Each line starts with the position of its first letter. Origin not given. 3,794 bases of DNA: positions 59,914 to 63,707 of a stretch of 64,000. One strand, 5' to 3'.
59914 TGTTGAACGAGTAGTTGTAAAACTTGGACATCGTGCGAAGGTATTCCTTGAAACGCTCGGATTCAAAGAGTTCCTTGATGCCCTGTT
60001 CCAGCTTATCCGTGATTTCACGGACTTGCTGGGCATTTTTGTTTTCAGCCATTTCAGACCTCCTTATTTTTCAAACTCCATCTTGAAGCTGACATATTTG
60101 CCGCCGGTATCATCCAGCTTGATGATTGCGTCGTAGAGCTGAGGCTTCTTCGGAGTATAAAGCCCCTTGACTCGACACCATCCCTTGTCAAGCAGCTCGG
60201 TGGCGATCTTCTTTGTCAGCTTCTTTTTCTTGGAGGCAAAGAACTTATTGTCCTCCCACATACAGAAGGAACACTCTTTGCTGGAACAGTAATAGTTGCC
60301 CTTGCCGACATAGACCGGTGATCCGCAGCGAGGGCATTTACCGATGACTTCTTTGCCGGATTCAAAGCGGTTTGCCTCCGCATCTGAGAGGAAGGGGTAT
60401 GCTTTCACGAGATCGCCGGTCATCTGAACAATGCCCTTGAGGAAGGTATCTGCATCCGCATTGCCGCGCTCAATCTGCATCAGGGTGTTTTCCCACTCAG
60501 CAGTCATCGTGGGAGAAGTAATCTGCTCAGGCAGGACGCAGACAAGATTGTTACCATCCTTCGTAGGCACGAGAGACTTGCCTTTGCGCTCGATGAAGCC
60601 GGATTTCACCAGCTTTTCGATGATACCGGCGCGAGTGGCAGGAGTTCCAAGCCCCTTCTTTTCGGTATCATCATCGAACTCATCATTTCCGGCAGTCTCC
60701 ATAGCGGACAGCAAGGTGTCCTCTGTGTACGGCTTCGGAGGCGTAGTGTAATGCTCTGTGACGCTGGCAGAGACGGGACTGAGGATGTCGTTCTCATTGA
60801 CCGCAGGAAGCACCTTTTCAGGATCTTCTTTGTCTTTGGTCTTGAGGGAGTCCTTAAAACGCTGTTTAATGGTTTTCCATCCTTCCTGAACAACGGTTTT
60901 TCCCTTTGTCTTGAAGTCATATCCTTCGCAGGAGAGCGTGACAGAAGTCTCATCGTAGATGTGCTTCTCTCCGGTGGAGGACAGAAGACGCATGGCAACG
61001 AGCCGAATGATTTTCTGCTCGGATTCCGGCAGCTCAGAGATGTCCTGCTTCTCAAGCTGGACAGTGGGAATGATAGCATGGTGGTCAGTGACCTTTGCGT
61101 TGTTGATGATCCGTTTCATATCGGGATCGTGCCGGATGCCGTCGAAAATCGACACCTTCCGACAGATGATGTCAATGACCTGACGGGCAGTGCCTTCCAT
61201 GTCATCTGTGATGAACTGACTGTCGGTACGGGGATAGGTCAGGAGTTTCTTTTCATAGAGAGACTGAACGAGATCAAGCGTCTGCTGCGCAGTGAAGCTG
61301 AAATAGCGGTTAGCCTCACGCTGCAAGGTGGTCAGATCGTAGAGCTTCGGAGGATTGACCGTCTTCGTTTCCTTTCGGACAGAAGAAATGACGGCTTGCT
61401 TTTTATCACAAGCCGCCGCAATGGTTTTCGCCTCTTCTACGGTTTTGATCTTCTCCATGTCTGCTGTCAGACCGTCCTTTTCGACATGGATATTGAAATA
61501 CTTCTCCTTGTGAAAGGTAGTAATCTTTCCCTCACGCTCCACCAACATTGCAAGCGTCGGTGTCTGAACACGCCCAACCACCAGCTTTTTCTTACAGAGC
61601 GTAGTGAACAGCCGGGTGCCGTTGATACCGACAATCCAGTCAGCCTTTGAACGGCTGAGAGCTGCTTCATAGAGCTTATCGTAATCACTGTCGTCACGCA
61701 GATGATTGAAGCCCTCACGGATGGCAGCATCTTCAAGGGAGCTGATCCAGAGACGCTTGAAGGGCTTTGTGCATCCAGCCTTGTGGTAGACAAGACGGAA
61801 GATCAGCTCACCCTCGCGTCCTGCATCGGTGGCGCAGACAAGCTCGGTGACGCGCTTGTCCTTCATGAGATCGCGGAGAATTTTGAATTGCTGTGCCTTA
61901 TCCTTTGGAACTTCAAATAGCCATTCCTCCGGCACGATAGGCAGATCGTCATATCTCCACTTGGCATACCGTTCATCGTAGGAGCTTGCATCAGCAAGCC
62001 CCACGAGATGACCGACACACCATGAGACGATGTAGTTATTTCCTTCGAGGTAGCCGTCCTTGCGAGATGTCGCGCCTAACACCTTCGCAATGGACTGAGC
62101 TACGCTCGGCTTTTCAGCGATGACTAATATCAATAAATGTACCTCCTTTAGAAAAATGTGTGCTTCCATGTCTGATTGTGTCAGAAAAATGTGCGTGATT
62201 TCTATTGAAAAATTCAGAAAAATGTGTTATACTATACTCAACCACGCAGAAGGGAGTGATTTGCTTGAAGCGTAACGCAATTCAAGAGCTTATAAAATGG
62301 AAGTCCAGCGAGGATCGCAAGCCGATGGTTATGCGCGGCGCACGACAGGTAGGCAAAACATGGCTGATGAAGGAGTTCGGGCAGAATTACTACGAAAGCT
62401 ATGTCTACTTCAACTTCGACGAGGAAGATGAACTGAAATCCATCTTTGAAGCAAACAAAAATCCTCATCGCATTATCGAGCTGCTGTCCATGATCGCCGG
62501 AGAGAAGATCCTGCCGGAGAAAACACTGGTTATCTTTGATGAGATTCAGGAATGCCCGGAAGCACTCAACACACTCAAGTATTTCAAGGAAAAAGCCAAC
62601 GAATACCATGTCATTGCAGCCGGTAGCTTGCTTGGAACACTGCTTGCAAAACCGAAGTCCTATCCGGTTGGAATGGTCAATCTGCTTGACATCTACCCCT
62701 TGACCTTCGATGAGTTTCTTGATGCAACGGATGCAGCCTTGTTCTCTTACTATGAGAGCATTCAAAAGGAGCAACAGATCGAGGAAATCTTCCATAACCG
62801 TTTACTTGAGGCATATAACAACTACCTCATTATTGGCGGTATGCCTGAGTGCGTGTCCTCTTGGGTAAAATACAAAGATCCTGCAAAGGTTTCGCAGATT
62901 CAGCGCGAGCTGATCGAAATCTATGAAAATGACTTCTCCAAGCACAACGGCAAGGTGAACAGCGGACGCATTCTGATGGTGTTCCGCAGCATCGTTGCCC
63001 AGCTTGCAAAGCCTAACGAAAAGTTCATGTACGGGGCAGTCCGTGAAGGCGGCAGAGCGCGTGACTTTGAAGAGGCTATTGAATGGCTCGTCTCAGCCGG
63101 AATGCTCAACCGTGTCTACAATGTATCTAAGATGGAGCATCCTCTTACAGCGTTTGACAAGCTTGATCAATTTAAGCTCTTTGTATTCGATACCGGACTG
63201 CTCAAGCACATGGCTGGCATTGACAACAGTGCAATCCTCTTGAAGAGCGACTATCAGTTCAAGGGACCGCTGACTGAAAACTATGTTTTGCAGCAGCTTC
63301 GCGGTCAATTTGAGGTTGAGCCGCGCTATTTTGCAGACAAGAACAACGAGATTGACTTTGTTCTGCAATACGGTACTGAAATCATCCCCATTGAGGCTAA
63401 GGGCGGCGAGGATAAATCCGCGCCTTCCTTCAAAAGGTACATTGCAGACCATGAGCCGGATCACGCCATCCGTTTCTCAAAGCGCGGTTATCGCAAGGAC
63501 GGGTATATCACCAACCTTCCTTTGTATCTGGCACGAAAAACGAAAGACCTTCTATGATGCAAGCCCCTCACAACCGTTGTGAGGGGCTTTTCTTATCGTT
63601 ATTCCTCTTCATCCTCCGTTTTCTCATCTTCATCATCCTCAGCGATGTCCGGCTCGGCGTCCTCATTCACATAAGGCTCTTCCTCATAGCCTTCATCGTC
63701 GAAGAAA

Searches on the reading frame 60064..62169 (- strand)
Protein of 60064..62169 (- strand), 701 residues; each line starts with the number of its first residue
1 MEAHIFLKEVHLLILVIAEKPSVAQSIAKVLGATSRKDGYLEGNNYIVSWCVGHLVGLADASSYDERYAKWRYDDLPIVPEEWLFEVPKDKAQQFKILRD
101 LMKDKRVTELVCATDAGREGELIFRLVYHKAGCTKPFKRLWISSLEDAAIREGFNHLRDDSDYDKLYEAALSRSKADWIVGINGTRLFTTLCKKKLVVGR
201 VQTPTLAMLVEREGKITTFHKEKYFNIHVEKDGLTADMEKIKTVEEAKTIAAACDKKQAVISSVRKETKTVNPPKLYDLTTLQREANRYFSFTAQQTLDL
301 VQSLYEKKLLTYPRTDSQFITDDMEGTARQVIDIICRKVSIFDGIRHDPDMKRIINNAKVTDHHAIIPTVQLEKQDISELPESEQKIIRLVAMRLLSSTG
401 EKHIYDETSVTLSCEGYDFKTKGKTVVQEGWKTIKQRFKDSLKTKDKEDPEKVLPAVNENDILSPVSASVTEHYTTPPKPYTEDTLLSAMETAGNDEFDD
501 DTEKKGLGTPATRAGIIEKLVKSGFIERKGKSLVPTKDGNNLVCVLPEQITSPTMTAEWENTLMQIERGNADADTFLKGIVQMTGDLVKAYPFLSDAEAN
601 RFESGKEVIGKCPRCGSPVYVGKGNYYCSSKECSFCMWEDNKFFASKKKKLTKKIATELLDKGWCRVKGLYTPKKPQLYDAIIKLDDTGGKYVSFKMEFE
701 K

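Call 64: search_protein_families(library=pfam, proteins=[window:60064-62169:-])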
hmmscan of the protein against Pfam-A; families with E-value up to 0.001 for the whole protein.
window:60064-62169:- (701 aa): 2 families
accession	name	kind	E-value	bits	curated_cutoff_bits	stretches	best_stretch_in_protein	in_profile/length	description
PF01131.25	Topoisom_bac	-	1.2e-118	397.1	35.1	1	163-578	3-411/411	DNA topoisomerase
PF01751.28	Toprim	-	9.6e-13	48.6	23.1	1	15-144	2-95/96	Toprim domain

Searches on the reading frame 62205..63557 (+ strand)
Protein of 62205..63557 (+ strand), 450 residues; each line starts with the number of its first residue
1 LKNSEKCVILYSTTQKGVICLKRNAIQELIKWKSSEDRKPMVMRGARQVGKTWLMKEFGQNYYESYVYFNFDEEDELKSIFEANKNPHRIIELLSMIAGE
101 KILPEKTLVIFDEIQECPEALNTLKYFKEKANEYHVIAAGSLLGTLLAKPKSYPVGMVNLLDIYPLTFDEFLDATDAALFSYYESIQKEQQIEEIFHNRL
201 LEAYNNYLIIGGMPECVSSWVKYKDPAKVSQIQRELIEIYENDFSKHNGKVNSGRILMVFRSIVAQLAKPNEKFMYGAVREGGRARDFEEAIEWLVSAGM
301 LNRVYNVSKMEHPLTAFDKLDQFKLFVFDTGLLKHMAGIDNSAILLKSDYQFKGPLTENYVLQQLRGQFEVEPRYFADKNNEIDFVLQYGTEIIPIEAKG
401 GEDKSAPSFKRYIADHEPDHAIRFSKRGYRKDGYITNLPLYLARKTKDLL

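Call 64: search_protein_families(library=pfam, proteins=[window:62205-63557:+])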
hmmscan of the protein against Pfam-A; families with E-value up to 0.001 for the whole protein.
window:62205-63557:+ (450 aa): 3 families
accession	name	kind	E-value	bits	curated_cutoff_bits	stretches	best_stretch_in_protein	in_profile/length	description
PF13635.12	DUF4143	-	1.4e-31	109.9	28.1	1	241-399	1-158/160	Domain of unknown function (DUF4143)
PF13173.12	AAA_14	-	7.7e-31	107.2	27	1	38-172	2-129/129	AAA domain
PF01637.24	ATPase_2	-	4.3e-05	23.9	33.2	1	24-116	6-100/225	ATPase domain predominantly from Archaea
